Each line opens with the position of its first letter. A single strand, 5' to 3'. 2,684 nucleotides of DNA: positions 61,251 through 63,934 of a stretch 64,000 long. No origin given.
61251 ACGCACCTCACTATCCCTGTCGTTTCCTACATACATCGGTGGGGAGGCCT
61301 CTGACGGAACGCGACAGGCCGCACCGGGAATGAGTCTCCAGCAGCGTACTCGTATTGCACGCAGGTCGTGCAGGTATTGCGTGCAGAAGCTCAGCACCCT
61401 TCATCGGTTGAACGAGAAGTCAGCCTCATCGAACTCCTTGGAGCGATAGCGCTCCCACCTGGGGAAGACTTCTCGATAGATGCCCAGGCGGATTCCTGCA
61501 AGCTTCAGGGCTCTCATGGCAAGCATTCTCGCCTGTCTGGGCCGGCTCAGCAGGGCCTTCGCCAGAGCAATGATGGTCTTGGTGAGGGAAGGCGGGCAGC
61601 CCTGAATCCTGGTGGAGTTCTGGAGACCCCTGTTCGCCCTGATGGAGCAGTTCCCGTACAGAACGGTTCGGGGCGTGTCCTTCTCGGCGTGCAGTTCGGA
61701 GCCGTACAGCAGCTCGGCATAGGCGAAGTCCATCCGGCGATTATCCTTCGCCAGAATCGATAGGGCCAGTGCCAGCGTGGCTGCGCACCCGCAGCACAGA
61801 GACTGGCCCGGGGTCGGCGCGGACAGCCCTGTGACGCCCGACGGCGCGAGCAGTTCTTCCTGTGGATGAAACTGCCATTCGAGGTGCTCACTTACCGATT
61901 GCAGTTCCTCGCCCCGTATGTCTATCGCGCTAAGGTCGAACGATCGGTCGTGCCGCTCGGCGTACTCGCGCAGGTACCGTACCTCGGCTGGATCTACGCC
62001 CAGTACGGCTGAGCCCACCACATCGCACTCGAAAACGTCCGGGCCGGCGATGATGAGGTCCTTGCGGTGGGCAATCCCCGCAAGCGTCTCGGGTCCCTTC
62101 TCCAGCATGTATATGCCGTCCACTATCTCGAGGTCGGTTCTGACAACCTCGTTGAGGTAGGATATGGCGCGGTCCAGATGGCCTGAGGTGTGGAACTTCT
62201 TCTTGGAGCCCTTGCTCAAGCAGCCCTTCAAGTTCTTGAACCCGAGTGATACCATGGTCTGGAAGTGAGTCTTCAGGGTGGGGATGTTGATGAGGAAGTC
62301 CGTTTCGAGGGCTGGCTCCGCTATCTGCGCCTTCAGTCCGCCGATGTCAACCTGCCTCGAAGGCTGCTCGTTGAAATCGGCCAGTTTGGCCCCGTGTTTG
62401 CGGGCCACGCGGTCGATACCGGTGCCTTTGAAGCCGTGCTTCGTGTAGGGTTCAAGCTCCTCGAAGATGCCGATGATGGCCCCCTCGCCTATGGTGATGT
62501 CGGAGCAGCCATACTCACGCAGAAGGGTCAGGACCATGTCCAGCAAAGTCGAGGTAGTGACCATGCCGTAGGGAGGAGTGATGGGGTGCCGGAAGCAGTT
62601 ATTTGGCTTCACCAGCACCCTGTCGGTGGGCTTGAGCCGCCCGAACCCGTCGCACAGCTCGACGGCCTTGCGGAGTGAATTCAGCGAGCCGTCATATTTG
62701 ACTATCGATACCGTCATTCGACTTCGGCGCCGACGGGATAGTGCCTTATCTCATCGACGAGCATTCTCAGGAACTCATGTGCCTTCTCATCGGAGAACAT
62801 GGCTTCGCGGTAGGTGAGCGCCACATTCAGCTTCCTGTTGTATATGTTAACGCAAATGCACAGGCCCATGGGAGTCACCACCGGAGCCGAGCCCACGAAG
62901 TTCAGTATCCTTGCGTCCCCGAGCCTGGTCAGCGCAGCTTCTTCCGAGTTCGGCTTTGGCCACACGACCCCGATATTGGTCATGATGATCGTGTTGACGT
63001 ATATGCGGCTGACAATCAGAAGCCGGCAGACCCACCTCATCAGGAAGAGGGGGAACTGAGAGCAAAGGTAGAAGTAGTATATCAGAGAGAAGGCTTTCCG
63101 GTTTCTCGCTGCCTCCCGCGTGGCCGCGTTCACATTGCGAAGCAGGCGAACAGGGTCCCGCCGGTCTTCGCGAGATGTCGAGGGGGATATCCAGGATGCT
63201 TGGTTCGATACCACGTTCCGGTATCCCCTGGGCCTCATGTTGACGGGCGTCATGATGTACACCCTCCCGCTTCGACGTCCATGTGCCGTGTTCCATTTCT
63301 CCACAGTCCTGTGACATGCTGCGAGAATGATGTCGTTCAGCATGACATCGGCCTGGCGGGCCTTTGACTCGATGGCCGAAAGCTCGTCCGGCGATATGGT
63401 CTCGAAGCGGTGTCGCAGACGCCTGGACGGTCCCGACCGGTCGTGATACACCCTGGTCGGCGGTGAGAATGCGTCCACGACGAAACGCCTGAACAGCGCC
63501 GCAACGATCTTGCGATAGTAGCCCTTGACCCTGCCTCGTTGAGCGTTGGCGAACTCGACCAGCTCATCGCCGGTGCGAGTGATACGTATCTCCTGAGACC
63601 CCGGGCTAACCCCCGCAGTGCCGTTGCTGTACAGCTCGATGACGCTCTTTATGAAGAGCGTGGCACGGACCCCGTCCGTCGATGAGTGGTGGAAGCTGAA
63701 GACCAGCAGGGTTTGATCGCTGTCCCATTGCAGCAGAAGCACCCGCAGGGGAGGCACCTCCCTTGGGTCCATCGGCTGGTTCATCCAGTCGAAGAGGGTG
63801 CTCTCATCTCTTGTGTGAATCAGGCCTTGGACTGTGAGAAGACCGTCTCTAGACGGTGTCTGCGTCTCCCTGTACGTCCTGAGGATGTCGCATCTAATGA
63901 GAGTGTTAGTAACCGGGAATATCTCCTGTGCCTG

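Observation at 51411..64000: Dedicated FAS-II-like operon with its own ACP, Sfp-type PPTase, two CrtI/RetSat-family oxidoreductases, DUF362 and a condensation-type acyltransferase: candidate specialised lipid or polyene pathway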

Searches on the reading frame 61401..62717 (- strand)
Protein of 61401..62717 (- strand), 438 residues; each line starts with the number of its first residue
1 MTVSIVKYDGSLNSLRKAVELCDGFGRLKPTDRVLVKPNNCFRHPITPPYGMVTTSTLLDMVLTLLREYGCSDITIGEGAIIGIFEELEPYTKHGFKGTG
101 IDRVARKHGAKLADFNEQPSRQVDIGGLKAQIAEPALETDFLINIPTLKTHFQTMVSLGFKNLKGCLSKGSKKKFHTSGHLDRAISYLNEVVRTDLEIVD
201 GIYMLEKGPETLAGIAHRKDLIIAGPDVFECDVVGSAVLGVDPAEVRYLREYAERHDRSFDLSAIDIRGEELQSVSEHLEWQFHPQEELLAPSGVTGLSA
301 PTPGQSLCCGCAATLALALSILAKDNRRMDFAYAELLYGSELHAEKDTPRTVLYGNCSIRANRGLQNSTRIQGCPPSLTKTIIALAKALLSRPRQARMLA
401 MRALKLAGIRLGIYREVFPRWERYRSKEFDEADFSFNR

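Call 4: search_protein_families(library=pfam, proteins=[window:61401-62717:-], max_evalue=0.001)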
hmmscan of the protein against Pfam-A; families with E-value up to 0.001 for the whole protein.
window:61401-62717:- (438 aa): 1 family
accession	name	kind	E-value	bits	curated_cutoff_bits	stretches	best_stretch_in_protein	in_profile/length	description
PF04015.17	DUF362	-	6.1e-36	124.8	24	1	34-235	1-198/200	Domain of unknown function (DUF362)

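Call 8: find_encoding_contigs(protein=window:61401-62717:-, flank=10000, max_places=6)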
Protein window:61401-62717:- (438 aa): no gene with exactly this product is on record in the collection.

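Call 74: search_solved_structures(query=window:61401-62717:-, max_evalue=1)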
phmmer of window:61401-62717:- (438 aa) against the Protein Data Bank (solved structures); distinct sequences matched with E-value up to 1: 2.
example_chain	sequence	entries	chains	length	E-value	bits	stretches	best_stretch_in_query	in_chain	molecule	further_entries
9jyu_A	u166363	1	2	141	0.68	12.2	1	124-191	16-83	Hemoglobin subunit alpha-2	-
3cy5_A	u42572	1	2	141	0.87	11.8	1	124-191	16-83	Hemoglobin subunit alpha-2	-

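Call 77: find_homologous_proteins(query=window:61401-62717:-, max_evalue=0.00001)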
Query window:61401-62717:- (438 aa): 578 proteins with E <= 0.00001 among 8000 candidates; the best 120 are listed.
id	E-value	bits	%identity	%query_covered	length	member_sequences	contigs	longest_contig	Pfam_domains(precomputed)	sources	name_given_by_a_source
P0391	6.5e-295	996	100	100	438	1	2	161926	PF04015.18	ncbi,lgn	-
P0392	1.8e-225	767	74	100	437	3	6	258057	PF04015.18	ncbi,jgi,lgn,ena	-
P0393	2.5e-211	720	70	99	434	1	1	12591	PF04015.18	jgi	jgi:uncharacterized protein (DUF362 family)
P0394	2.3e-210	717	69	99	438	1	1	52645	PF04015.18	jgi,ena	-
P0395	6.8e-210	716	68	99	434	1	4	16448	PF04015.18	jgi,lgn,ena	-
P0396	6.8e-210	716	68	99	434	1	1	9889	PF04015.18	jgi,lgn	-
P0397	8.6e-210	715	68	100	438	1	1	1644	PF04015.18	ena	-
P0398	1.5e-209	715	69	100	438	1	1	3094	PF04015.18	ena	-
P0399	2.6e-208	710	69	99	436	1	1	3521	PF04015.18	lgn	-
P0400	4.1e-208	710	68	100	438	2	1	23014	PF04015.18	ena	-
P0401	2.1e-207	707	68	100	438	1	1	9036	PF04015.18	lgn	-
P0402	3.6e-207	707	68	99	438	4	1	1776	PF04015.18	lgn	-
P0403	5.6e-207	706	68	99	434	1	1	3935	PF04015.18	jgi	jgi:uncharacterized protein (DUF362 family)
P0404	9.8e-207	705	67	99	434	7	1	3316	PF04015.18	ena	-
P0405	1.1e-206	705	67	99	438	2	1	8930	PF04015.18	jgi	jgi:uncharacterized protein (DUF362 family)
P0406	2.0e-206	704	68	99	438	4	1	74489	PF04015.18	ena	-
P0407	4.5e-206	703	68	99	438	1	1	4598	PF04015.18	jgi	-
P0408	1.1e-205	702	68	99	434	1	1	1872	PF04015.18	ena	-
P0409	1.9e-205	701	68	99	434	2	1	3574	PF04015.18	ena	-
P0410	2.7e-205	701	68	100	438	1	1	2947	PF04015.18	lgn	-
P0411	3.6e-205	700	68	99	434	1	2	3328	PF04015.18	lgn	-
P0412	4.5e-205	700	67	99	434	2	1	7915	PF04015.18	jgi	-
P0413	6.8e-205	699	68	99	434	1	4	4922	PF04015.18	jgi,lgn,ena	-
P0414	1.1e-204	699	68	99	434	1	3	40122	PF04015.18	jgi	jgi:uncharacterized protein (DUF362 family)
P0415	1.3e-204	698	67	99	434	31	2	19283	PF04015.18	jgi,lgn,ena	-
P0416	2.1e-204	698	67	100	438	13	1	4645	PF04015.18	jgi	jgi:uncharacterized protein (DUF362 family)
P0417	4.6e-204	696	67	99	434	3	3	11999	PF04015.18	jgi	jgi:uncharacterized protein (DUF362 family)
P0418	6.4e-204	696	66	100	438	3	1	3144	PF04015.18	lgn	-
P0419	6.5e-204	696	67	100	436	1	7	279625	PF04015.18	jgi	jgi:uncharacterized protein (DUF362 family)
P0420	6.9e-204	696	68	100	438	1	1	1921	PF04015.18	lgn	-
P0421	9.8e-204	695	67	99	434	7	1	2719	PF04015.18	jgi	-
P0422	1.0e-203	695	67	100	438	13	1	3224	PF04015.18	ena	-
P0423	2.1e-203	694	67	99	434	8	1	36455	PF04015.18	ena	-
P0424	2.7e-203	694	67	99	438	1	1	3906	PF04015.18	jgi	-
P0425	2.9e-203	694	67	99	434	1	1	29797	PF04015.18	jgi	jgi:uncharacterized protein (DUF362 family)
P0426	8.3e-203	692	66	99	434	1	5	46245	PF04015.18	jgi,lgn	jgi:uncharacterized protein (DUF362 family)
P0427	1.8e-202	691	68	99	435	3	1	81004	PF04015.18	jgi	-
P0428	2.8e-202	691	66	99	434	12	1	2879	PF04015.18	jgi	-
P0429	3.8e-202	690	67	99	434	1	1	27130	PF04015.18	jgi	jgi:uncharacterized protein (DUF362 family)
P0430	5.3e-202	690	67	99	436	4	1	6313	PF04015.18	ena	-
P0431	6.5e-202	689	67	99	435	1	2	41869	PF04015.18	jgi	jgi:uncharacterized protein (DUF362 family)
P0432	7.0e-202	689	66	99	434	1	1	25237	PF04015.18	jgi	jgi:uncharacterized protein (DUF362 family)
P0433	8.8e-202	689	67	99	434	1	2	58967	PF04015.18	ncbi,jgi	-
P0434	9.9e-202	689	67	99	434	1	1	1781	PF04015.18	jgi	jgi:uncharacterized protein (DUF362 family)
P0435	1.7e-201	688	67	99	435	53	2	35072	PF04015.18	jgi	-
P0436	2.0e-201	688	66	99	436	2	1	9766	PF04015.18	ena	-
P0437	2.7e-201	687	68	99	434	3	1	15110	PF04015.18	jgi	-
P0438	3.2e-201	687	66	99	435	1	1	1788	PF04015.18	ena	-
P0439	3.3e-201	687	67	99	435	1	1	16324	PF04015.18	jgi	-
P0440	4.9e-201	686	67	99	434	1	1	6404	PF04015.18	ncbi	-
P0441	6.0e-201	686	66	99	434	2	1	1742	PF04015.18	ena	-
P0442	6.2e-201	686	66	99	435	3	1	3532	PF04015.18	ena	-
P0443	6.7e-201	686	67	99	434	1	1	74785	PF04015.18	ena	-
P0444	9.6e-201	686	67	100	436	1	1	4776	PF04015.18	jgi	jgi:uncharacterized protein (DUF362 family)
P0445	1.2e-200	685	67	99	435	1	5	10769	PF04015.18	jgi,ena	jgi:uncharacterized protein (DUF362 family)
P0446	1.3e-200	685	67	99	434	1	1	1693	PF04015.18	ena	-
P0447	1.7e-200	685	66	99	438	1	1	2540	PF04015.18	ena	-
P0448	1.8e-200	685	67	99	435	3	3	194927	PF04015.18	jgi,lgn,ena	jgi:uncharacterized protein (DUF362 family)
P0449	2.4e-200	684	67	99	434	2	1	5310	PF04015.18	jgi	-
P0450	2.4e-200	684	66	99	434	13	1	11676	PF04015.18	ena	-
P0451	2.7e-200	684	67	99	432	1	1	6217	PF04015.18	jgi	-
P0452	3.0e-200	684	67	99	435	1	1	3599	PF04015.18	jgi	-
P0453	3.3e-200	684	67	99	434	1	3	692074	PF04015.18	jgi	jgi:uncharacterized protein (DUF362 family)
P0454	3.3e-200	684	67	99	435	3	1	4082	PF04015.18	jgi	-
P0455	3.3e-200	684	66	99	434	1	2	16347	PF04015.18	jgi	-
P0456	3.4e-200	684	66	99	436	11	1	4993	PF04015.18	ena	-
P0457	3.4e-200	684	67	99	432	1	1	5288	PF04015.18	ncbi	-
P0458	3.8e-200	684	67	99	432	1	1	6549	PF04015.18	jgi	-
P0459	4.6e-200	683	67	99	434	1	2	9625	PF04015.18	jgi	jgi:uncharacterized protein (DUF362 family)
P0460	4.7e-200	683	67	99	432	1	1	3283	PF04015.18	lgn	-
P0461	5.7e-200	683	66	100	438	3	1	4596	PF04015.18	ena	-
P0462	5.8e-200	683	66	99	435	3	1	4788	PF04015.18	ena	-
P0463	6.3e-200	683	66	99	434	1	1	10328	PF04015.18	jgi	jgi:uncharacterized protein (DUF362 family)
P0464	6.4e-200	683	66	99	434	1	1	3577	PF04015.18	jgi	jgi:uncharacterized protein (DUF362 family)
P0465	7.7e-200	683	65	99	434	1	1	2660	PF04015.18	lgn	-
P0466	8.8e-200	682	67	99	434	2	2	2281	PF04015.18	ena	-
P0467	9.8e-200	682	66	99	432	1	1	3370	PF04015.18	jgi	jgi:uncharacterized protein (DUF362 family)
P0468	1.2e-199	682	67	99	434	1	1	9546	PF04015.18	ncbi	-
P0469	1.2e-199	682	66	99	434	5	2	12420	PF04015.18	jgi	-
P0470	1.6e-199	681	66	99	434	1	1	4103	PF04015.18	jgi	jgi:uncharacterized protein (DUF362 family)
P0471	1.7e-199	681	67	99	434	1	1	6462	PF04015.18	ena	-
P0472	1.7e-199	681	66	99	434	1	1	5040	PF04015.18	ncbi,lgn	-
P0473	1.7e-199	681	66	99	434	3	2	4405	PF04015.18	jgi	-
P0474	1.9e-199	681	66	99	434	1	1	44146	PF04015.18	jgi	jgi:uncharacterized protein (DUF362 family)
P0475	2.1e-199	681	66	99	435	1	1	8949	PF04015.18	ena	-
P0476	2.4e-199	681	66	99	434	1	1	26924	PF04015.18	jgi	jgi:uncharacterized protein (DUF362 family)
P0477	2.9e-199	681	66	99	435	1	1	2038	PF04015.18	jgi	-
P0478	2.9e-199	681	66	99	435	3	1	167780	PF04015.18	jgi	-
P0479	4.0e-199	680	66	99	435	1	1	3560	PF04015.18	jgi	-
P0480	4.3e-199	680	66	99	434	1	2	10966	PF04015.18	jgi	jgi:uncharacterized protein (DUF362 family)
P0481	4.4e-199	680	67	99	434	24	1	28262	PF04015.18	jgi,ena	-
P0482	4.4e-199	680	65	99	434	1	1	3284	PF04015.18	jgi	jgi:uncharacterized protein (DUF362 family)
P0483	5.2e-199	680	67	99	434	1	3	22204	PF04015.18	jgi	jgi:uncharacterized protein (DUF362 family)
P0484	5.9e-199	680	65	99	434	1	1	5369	PF04015.18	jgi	jgi:uncharacterized protein (DUF362 family)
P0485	8.1e-199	679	66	99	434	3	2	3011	PF04015.18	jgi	jgi:uncharacterized protein (DUF362 family)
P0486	9.0e-199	679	65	99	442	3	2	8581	PF04015.18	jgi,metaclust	metaclust:\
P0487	1.5e-198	678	65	99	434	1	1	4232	PF04015.18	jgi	jgi:uncharacterized protein (DUF362 family)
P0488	1.6e-198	678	65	99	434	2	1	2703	PF04015.18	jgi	-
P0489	1.6e-198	678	65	99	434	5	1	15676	PF04015.18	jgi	jgi:uncharacterized protein (DUF362 family)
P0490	1.7e-198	678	66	99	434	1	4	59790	PF04015.18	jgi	jgi:uncharacterized protein (DUF362 family)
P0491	2.0e-198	678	65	99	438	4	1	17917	PF04015.18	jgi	-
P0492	2.2e-198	678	65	99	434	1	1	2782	PF04015.18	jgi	jgi:uncharacterized protein (DUF362 family)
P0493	2.2e-198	678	66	99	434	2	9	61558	PF04015.18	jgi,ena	-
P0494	2.2e-198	678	66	99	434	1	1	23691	PF04015.18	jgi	jgi:uncharacterized protein (DUF362 family)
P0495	2.7e-198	677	66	99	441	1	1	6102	PF04015.18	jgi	-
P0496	2.9e-198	677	67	99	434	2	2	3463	PF04015.18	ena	-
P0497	4.1e-198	677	65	99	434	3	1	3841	PF04015.18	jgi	-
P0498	6.3e-198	676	66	99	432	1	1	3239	PF04015.18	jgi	jgi:uncharacterized protein (DUF362 family)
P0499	7.6e-198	676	66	99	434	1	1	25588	PF04015.18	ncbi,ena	ncbi:MAG: DUF362 domain-containing protein [Dehalococcoidia bacterium]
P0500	7.7e-198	676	65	99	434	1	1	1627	PF04015.18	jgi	jgi:uncharacterized protein (DUF362 family)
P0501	7.8e-198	676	66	99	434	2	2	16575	PF04015.18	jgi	-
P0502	1.0e-197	676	65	99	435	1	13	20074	PF04015.18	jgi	-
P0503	1.0e-197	676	66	99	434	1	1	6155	PF04015.18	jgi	jgi:uncharacterized protein (DUF362 family)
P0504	1.1e-197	676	66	99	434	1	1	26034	PF04015.18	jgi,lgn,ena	-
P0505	1.1e-197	676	66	99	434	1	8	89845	PF04015.18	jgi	jgi:uncharacterized protein (DUF362 family)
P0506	1.1e-197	675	65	99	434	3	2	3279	PF04015.18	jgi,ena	-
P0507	1.1e-197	675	65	99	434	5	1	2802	PF04015.18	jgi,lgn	-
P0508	1.2e-197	675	66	99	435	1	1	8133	PF04015.18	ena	-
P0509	1.2e-197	675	66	99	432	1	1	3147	PF04015.18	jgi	jgi:uncharacterized protein (DUF362 family)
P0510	1.2e-197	675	66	99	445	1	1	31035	PF04015.18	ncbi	-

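Call 86: predict_structure(alignment_id=A2)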
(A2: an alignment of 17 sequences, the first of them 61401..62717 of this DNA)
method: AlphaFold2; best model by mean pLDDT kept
length: 438 residues; sequences in the alignment: 17
mean_pLDDT: 49.4   pTM: 0.45
mean pLDDT of the five models: 49.4, 44.8, 43.8, 41.2, 35.1
residues with pLDDT >= 90: 12; 70-90: 57; 50-70: 103; < 50: 266
segments of 3 or more residues with pLDDT < 50: 1-6, 40-52, 83-94, 148-159, 161-177, 179-202, 204-253, 255-314, 331-334, 336-347, 353-357, 362-382, 417-438
pLDDT, mean of each block of 10 residues (from residue 1): 48 71 72 76 39 65 89 79 41 55 86 75 57 70 59 47 45 48 47 35 46 33 24 32 43 42 32 26 24 28 35 49 52 46 43 49 32 34 52 58 59 49 36 40
secondary structure, 60 per line:
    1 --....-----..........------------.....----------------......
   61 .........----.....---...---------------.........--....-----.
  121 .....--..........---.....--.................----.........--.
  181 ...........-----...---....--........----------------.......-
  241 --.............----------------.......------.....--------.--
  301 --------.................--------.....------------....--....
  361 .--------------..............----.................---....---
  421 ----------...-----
elements in order: E3-6 H12-21 E34-38 H55-69 E74-78 E82-84 H100-108 E111-114 E120-125 E128-133 H134-137 E141-145 E148-150 H151-164 H169-177 H180-191 E197-199 E203-206 H209-216 E233-239 H243-255 H272-278 H285-289 H309-325 E334-338 E351-354 E357-361 H376-389 H394-410 H414-417

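Call 96: search_protein_families(library=ncbifam, proteins=[window:61401-62717:-], max_evalue=0.01)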
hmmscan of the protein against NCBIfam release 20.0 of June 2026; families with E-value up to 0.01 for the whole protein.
window:61401-62717:- (438 aa): 1 family
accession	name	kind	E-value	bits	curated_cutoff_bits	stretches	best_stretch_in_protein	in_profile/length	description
NF052623.1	Npun_F2552_fam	equivalog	9.1e-17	61.4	500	1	24-282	29-280/314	Npun_F2552 family protein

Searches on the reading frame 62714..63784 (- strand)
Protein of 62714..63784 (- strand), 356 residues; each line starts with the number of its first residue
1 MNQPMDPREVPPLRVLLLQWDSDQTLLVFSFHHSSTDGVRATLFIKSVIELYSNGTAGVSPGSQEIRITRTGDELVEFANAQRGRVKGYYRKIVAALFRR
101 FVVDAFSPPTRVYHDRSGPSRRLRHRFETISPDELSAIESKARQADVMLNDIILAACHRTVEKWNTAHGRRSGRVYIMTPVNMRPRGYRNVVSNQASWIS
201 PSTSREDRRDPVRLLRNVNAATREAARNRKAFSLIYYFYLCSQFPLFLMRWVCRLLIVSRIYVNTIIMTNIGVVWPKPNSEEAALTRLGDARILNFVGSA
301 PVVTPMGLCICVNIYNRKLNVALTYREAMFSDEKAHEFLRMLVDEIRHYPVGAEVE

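Call 4: search_protein_families(library=pfam, proteins=[window:62714-63784:-], max_evalue=0.001)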
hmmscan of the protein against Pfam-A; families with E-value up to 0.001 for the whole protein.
window:62714-63784:- (356 aa): 1 family
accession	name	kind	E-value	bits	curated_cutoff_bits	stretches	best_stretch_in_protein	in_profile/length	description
PF00668.25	Condensation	-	1.3e-09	37.8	30.6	1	2-166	108-268/456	Condensation domain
